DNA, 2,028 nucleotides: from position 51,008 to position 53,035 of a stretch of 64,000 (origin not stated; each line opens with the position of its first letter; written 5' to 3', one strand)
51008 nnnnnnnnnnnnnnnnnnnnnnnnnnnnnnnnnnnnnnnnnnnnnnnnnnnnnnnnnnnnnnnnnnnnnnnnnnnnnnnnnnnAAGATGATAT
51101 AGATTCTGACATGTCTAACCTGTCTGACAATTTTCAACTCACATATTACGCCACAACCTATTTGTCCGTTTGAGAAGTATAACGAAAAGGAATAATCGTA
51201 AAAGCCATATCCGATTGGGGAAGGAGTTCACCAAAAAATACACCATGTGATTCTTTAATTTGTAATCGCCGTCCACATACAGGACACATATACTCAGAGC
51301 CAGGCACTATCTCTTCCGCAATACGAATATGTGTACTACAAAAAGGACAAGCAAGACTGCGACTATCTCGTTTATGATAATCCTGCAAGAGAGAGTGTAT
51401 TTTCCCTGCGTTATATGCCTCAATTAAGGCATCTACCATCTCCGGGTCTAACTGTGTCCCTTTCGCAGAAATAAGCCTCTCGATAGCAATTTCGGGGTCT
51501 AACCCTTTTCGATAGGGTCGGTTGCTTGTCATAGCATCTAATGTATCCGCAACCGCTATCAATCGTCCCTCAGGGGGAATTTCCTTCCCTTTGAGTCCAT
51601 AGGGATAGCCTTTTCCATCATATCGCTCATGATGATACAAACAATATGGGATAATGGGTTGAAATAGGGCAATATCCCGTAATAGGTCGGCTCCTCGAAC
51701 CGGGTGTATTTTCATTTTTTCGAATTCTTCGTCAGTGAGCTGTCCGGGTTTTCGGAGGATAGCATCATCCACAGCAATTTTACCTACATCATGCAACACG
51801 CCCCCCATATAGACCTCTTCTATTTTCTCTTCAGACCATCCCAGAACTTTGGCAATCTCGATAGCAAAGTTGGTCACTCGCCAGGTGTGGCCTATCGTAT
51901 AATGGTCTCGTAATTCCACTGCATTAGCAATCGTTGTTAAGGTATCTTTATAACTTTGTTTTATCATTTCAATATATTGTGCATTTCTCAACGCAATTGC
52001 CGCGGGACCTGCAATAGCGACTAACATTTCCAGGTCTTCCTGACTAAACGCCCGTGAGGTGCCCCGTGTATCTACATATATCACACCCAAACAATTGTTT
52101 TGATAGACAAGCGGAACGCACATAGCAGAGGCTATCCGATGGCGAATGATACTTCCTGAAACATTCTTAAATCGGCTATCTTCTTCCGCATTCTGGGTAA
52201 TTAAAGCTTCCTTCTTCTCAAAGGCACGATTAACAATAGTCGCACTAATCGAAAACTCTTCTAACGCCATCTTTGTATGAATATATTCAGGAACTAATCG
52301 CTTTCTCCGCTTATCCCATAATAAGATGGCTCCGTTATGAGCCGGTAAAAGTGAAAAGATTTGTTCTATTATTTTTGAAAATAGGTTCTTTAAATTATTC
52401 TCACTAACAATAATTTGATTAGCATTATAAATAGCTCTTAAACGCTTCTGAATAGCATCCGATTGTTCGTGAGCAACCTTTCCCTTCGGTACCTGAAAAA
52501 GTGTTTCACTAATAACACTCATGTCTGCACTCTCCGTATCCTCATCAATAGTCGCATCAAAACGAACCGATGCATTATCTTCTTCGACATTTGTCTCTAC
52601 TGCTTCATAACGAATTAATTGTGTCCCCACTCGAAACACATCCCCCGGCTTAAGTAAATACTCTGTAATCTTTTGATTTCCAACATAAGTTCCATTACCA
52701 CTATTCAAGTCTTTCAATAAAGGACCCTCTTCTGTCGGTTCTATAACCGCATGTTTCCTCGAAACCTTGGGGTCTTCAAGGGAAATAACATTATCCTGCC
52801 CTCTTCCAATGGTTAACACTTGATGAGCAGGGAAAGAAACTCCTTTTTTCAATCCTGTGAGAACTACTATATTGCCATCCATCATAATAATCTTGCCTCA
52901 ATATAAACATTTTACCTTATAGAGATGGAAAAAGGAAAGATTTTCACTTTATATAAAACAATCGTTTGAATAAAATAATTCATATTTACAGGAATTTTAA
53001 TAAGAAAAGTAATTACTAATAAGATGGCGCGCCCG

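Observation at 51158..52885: Unusual FHA-GAF-HD-GYP-zinc-ribbon architecture and a dispersed c-di-GMP module in the window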

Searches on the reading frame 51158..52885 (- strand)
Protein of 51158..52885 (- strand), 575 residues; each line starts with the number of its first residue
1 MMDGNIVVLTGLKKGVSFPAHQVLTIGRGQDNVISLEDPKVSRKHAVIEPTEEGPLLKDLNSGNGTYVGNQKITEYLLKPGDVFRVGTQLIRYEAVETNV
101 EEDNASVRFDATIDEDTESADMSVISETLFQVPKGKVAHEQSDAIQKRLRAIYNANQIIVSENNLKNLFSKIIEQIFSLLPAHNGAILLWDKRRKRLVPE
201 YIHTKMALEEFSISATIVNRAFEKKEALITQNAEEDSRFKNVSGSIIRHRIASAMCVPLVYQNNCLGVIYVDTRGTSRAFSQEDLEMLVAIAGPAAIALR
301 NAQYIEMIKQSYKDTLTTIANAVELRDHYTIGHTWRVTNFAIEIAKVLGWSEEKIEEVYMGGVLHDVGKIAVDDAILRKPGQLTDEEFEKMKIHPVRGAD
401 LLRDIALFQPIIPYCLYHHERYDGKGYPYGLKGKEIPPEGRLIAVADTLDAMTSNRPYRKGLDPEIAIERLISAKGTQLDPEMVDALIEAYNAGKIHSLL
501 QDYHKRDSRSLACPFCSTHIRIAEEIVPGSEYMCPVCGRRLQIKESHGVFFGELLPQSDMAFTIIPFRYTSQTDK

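Call 3: search_protein_families(library=pfam, proteins=[window:51158-52885:-], max_evalue=0.1)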
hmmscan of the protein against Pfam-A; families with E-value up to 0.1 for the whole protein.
window:51158-52885:- (575 aa): 13 families
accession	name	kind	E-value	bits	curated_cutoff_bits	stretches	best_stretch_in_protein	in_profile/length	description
PF13487.12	HD_5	-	3.7e-37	128.1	27.2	1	319-482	3-169/170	HD domain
PF01966.28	HD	-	1.1e-22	80.9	22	1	331-452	2-116/116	HD domain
PF00498.31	FHA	-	3.7e-18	66.2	20.7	1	25-87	2-67/67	FHA domain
PF13492.12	GAF_3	-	8e-15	55.8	27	1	165-301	2-129/129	GAF domain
PF01590.32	GAF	-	1.8e-14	54.8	22.4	1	165-299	2-133/133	GAF domain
PF16697.10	Yop-YscD_cpl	-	5.7e-14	52.6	33.2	1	8-91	2-88/94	Inner membrane component of T3SS, cytoplasmic domain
PF13185.12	GAF_2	-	9.4e-13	49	28.6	1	164-299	3-135/136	GAF domain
PF08668.18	HDOD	-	0.00021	21.3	22.9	1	331-385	96-148/196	HDOD domain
PF05605.18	zf-Di19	-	0.0031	18.1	27.5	0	500-521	21-42/54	Drought induced 19 protein (Di19), zinc-binding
PF25169.1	DUF7830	-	0.008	16.5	27.5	0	499-524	23-48/72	Domain of unknown function (DUF7830)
PF22747.2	Zn_ribbon_DUF2089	-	0.0087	16.6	27.6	0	534-545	1-12/32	DUF2089 zinc ribbon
PF11849.14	DUF3369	-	0.015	16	27.2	1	146-306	18-166/168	Domain of unknown function (DUF3369)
PF21344.3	Zn_ribbon_LysW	-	0.038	14.1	27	1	512-542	2-32/46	Alpha-aminoadipate carrier protein LysW-like, globular domain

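Call 4: search_protein_families(library=ncbifam, proteins=[window:51158-52885:-], max_evalue=0.1)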
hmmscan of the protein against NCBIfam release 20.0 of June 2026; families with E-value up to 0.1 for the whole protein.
window:51158-52885:- (575 aa): 22 families
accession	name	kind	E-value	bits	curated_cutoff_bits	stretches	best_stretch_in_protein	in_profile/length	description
NF053512.1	nitric_RR_NosR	exception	2.7e-37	128.8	400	1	306-496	168-359/422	response regulator c-di-GMP phosphodiesterase, NosR family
NF049868.1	FhaB_Rv0019c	equivalog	1.7e-14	54.2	125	1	5-91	68-156/158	FHA domain-containing protein FhaB/FipA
NF033760.1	gliding_GltG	equivalog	7.8e-12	44.5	650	1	22-130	24-135/650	adventurous gliding motility protein GltG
NF052573.1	HisKinEspAMyxo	equivalog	1e-09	37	1400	1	25-104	49-129/755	serine histidine kinase EspA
TIGR01817.1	nifA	equivalog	7.3e-09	34.9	528.85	1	147-311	2-168/534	nif-specific transcriptional activator NifA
TIGR03354.1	VI_FHA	hypoth_equivalog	9.1e-08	32.3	120.25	1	18-144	21-157/420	type VI secretion system-associated FHA domain protein TagH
NF041660.2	oxygluDhInhib_OdhI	equivalog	2.3e-07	30.7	200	1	7-88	40-122/130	oxoglutarate dehydrogenase inhibitor Odhl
NF008283.0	PRK11061.1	equivalog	5.9e-06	24.8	583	1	211-323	68-178/748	phosphoenolpyruvate--protein phosphotransferase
TIGR00277.1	HDIG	domain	8.3e-05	22.4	27.6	1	330-413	5-76/84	HDIG domain-containing metalloprotein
TIGR02916.1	PEP_his_kin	equivalog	0.00066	18.4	300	1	159-311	314-469/679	XrtA/PEP-CTERM system histidine kinase PrsK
NF038230.1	Regu_Geo_Pelo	equivalog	0.00099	17.1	1200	1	164-300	18-159/935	GPMC system transcriptional regulator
NF041606.1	dguan_cyc_DgcA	equivalog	0.0014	17.7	370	1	251-308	120-178/340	diguanylate cyclase DgcA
NF041070.1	carrier_LysW_Arch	domain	0.0016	18.5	75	1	512-547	4-40/57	alpha-aminoadipate/glutamate carrier protein LysW/ArgW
TIGR02578.2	cas_TM1811_Csm1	equivalog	0.0037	16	170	0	356-455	2-81/753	type III-A CRISPR-associated protein Cas10/Csm1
NF041259.1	mono_DmmA_fam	domain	0.0051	17.1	60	1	484-546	24-85/101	dimethylamine monooxygenase subunit DmmA family protein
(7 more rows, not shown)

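Call 5: find_homologous_proteins(query=window:51158-52885:-)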
Query window:51158-52885:- (575 aa): 6154 proteins with E <= 0.001 among 8000 candidates; the best 120 are listed.
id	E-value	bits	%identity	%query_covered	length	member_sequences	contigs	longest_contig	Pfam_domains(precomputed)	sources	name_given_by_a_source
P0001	0.0e+0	1233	94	100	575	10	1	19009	PF13185.13,PF13487.13,PF01966.29,PF00498.32,PF01590.33,PF16697.11,PF13492.13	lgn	-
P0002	0.0e+0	1200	91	100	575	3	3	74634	PF13185.13,PF13487.13,PF01966.29,PF00498.32,PF01590.33,PF16697.11,PF13492.13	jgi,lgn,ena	-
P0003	0.0e+0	1177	90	100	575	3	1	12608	PF13185.13,PF13487.13,PF01966.29,PF00498.32,PF01590.33,PF16697.11,PF13492.13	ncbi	ncbi:MAG: HD domain-containing phosphohydrolase [Candidatus Hydrogenedens sp.]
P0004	0.0e+0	1156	86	100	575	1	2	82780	PF13185.13,PF13487.13,PF01966.29,PF00498.32,PF01590.33,PF16697.11,PF13492.13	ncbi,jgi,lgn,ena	-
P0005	0.0e+0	1137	86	100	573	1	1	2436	PF13185.13,PF13487.13,PF01966.29,PF00498.32,PF01590.33,PF16697.11,PF13492.13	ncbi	-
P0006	0.0e+0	1063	80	100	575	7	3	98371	PF13185.13,PF13487.13,PF01966.29,PF00498.32,PF01590.33,PF16697.11,PF13492.13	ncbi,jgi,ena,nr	ncbi:MAG TPA: HD domain-containing protein [Candidatus Hydrogenedens sp.]|nr:HD domain-containing pr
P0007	0.0e+0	1056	79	100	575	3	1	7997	PF13185.13,PF13487.13,PF01966.29,PF00498.32,PF01590.33,PF16697.11,PF13492.13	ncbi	-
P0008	0.0e+0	1036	80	99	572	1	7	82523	PF13185.13,PF13487.13,PF01966.29,PF00498.32,PF01590.33,PF16697.11,PF13492.13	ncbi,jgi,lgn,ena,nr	ncbi:MAG TPA: HD domain-containing protein [Candidatus Hydrogenedens sp.]|nr:HD domain-containing pr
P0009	9.1e-276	934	71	99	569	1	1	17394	PF13185.13,PF13487.13,PF01966.29,PF00498.32,PF01590.33,PF16697.11,PF13492.13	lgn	-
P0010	1.4e-272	924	70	99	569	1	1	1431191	PF13185.13,PF13487.13,PF01966.29,PF00498.32,PF01590.33,PF16697.11,PF13492.13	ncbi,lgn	-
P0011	3.1e-266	903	69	99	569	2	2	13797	PF13185.13,PF13487.13,PF01966.29,PF00498.32,PF01590.33,PF16697.11,PF13492.13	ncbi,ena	-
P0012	2.2e-264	897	68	99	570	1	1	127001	PF13185.13,PF13487.13,PF01966.29,PF00498.32,PF01590.33,PF16697.11,PF13492.13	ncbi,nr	ncbi:MAG: HD domain-containing protein [Candidatus Hydrogenedentes bacterium]|nr:HD domain-containin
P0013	1.9e-263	893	67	99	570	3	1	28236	PF13185.13,PF13487.13,PF01966.29,PF00498.32,PF01590.33,PF16697.11,PF13492.13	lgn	-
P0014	4.0e-223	760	61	97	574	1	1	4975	PF13185.13,PF13487.13,PF01966.29,PF00498.32,PF01590.33,PF16697.11,PF13492.13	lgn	-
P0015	1.4e-222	758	61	97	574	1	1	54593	PF13185.13,PF13487.13,PF01966.29,PF00498.32,PF01590.33,PF16697.11,PF13492.13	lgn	-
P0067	1.6e-199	682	52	99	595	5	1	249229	PF13185.13,PF13487.13,PF01966.29,PF00498.32,PF01590.33,PF16697.11,PF13492.13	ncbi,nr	ncbi:MAG: HD domain-containing protein [Candidatus Hydrogenedentes bacterium]|nr:HD domain-containin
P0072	4.9e-199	681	54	97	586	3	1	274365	PF13185.13,PF13487.13,PF01966.29,PF00498.32,PF01590.33,PF16697.11,PF13492.13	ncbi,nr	ncbi:MAG: FHA domain-containing protein [Candidatus Hydrogenedentes bacterium]|nr:FHA domain-contain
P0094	3.5e-196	671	55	97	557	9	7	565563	PF13185.13,PF13487.13,PF01966.29,PF00498.32,PF01590.33,PF16697.11,PF13492.13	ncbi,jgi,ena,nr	ncbi:MAG TPA: FHA domain-containing protein [Candidatus Hydrogenedentes bacterium]|nr:FHA domain-con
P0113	1.5e-193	663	51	98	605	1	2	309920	PF13185.13,PF13487.13,PF01966.29,PF00498.32,PF01590.33,PF16697.11,PF13492.13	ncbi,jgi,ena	-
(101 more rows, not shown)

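Call 14: find_encoding_contigs(protein=P0010, flank=8000, max_places=2)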
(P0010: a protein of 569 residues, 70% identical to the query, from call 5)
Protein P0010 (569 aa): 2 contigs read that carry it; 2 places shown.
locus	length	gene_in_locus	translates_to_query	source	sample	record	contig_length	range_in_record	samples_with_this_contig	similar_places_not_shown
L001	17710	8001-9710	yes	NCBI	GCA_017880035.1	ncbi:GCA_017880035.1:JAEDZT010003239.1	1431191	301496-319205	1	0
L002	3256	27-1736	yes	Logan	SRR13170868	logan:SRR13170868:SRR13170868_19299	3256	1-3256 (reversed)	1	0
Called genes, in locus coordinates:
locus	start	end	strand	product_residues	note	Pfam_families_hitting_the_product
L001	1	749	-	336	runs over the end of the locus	PF19864:Radical_SAM_N2, PF04055:Radical_SAM (weak)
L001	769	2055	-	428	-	PF13088:BNR_2 (faint)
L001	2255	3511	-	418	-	PF01408:GFO_IDH_MocA, PF02894:GFO_IDH_MocA_C, PF22725:GFO_IDH_MocA_C3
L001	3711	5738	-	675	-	PF17191:RecG_wedge, PF00270:DEAD, PF04851:ResIII, PF00271:Helicase_C, PF19833:RecG_dom3_C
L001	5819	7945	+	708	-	PF03417:AAT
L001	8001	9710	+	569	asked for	PF16697:Yop-YscD_cpl, PF00498:FHA, PF13185:GAF_2, PF01590:GAF, PF13492:GAF_3, PF13487:HD_5, PF01966:HD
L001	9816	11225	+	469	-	PF01408:GFO_IDH_MocA, PF19051:GFO_IDH_MocA_C2, PF22725:GFO_IDH_MocA_C3 (faint)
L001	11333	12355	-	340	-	PF06144:DNA_pol3_delta, PF21694:DNA_pol3_delta_C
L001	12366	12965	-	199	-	PF04390:LptE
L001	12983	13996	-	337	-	PF13512:TPR_18 (faint), PF12895:ANAPC3 (faint), PF13432:TPR_16 (faint), PF13525:YfiO, PF07719:TPR_2 (faint), PF13174:TPR_6 (faint), PF13428:TPR_14 (faint), PF13525:YfiO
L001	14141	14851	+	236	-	PF01555:N6_N4_Mtase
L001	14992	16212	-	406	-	PF02441:Flavoprotein, PF04127:DFP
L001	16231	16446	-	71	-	PF01192:RNA_pol_Rpb6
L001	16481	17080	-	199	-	PF00625:Guanylate_kin, PF13671:AAA_33 (weak)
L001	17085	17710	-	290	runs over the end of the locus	PF03755:YicC-like_N, PF08340:YicC-like_C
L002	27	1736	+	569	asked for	PF16697:Yop-YscD_cpl, PF00498:FHA, PF13185:GAF_2, PF01590:GAF, PF13492:GAF_3, PF13487:HD_5, PF01966:HD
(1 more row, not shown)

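Call 15: find_encoding_contigs(protein=P0094, flank=8000, max_places=2)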
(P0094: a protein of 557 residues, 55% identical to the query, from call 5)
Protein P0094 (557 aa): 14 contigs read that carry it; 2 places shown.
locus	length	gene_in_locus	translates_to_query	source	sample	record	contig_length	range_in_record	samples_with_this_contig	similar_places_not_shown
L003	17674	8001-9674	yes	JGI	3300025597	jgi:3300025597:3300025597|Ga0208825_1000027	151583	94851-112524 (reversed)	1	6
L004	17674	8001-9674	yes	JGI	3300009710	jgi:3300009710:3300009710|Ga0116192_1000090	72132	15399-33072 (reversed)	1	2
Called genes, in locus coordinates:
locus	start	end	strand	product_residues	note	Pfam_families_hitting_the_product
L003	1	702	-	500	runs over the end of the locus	PF04932:Wzy_C (weak)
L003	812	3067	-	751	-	PF01656:CbiA, PF09140:MipZ (weak), PF10609:ParA, PF13614:AAA_31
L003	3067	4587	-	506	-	PF02563:Poly_export, PF03958:Secretin_N, PF00263:Secretin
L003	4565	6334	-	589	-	PF07719:TPR_2 (faint), PF00515:TPR_1 (faint), PF13181:TPR_8 (faint)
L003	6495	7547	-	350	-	PF01637:ATPase_2 (weak), PF13401:AAA_22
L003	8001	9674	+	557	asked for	PF16697:Yop-YscD_cpl, PF00498:FHA, PF01590:GAF, PF13185:GAF_2, PF13492:GAF_3 (weak), PF01966:HD, PF13487:HD_5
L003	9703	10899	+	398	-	PF04055:Radical_SAM, PF13186:SPASM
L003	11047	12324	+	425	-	PF00278:Orn_DAP_Arg_deC, PF02784:Orn_Arg_deC_N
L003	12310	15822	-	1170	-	PF17132:Glyco_hydro_106, PF22666:Glyco_hydro_2_N2 (weak)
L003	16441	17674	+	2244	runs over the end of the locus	PF16680:Ig_4 (faint), PF13573:SprB (faint), PF00047:ig (faint), PF07679:I-set (faint), PF07686:V-set (faint), PF13895:Ig_2 (faint), PF06832:BiPBP_C (faint), PF13927:Ig_3 (weak), +3 more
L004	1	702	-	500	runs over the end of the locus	PF04932:Wzy_C (weak)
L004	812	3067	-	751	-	PF01656:CbiA, PF09140:MipZ (weak), PF10609:ParA, PF13614:AAA_31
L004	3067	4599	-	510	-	PF02563:Poly_export, PF03958:Secretin_N, PF00263:Secretin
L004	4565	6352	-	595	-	PF07719:TPR_2 (faint), PF00515:TPR_1 (faint), PF13181:TPR_8 (faint)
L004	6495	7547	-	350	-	PF01637:ATPase_2 (weak), PF13401:AAA_22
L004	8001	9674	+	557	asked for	PF16697:Yop-YscD_cpl, PF00498:FHA, PF01590:GAF, PF13185:GAF_2, PF13492:GAF_3 (weak), PF01966:HD, PF13487:HD_5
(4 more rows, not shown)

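Call 16: find_encoding_contigs(protein=P0113, flank=8000, max_places=2)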
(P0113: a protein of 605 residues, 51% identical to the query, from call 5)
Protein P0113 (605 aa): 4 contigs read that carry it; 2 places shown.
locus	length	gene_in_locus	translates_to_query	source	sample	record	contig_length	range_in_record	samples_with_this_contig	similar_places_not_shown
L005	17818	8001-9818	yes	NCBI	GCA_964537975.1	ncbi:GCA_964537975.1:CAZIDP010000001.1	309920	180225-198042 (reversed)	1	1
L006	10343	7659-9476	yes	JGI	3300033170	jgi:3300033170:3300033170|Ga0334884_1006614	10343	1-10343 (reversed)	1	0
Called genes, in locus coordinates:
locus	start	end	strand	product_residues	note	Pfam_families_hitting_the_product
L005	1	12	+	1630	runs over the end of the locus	PF00932:LTD, PF13287:Fn3_assoc (faint), PF13290:CHB_HEX_C_1 (weak), PF08757:CotH, PF18998:Flg_new_2 (weak)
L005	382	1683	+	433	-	PF13476:AAA_23 (weak), PF02463:SMC_N (faint), PF13304:AAA_21, PF13175:AAA_15 (weak)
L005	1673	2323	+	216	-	-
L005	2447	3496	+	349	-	PF02012:BNR (faint), PF13088:BNR_2, PF25852:DUF6242_C (faint)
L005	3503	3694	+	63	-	-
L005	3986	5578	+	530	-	PF00437:T2SSE, PF13401:AAA_22 (faint)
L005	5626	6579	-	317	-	-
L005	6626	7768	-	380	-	PF13191:AAA_16 (weak), PF13401:AAA_22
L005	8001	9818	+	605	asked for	PF16697:Yop-YscD_cpl, PF00498:FHA, PF01590:GAF, PF13185:GAF_2, PF13492:GAF_3, PF13487:HD_5, PF01966:HD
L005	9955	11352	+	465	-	PF00072:Response_reg (weak), PF00158:Sigma54_activat, PF14532:Sigma54_activ_2, PF07728:AAA_5 (weak), PF25601:AAA_lid_14, PF02954:HTH_8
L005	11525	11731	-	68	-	-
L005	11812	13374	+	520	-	PF12072:RNase_Y_N, PF00013:KH_1 (weak), PF22891:KH_PNO1_2nd (faint), PF01966:HD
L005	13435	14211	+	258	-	PF00149:Metallophos (weak), PF13277:YmdB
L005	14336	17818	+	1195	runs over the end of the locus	PF02463:SMC_N, PF13175:AAA_15, PF13304:AAA_21, PF13476:AAA_23, PF06470:SMC_hinge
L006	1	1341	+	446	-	PF13476:AAA_23 (weak), PF02463:SMC_N (faint), PF13304:AAA_21, PF13175:AAA_15 (weak)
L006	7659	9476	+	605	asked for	PF16697:Yop-YscD_cpl, PF00498:FHA, PF01590:GAF, PF13185:GAF_2, PF13492:GAF_3, PF13487:HD_5, PF01966:HD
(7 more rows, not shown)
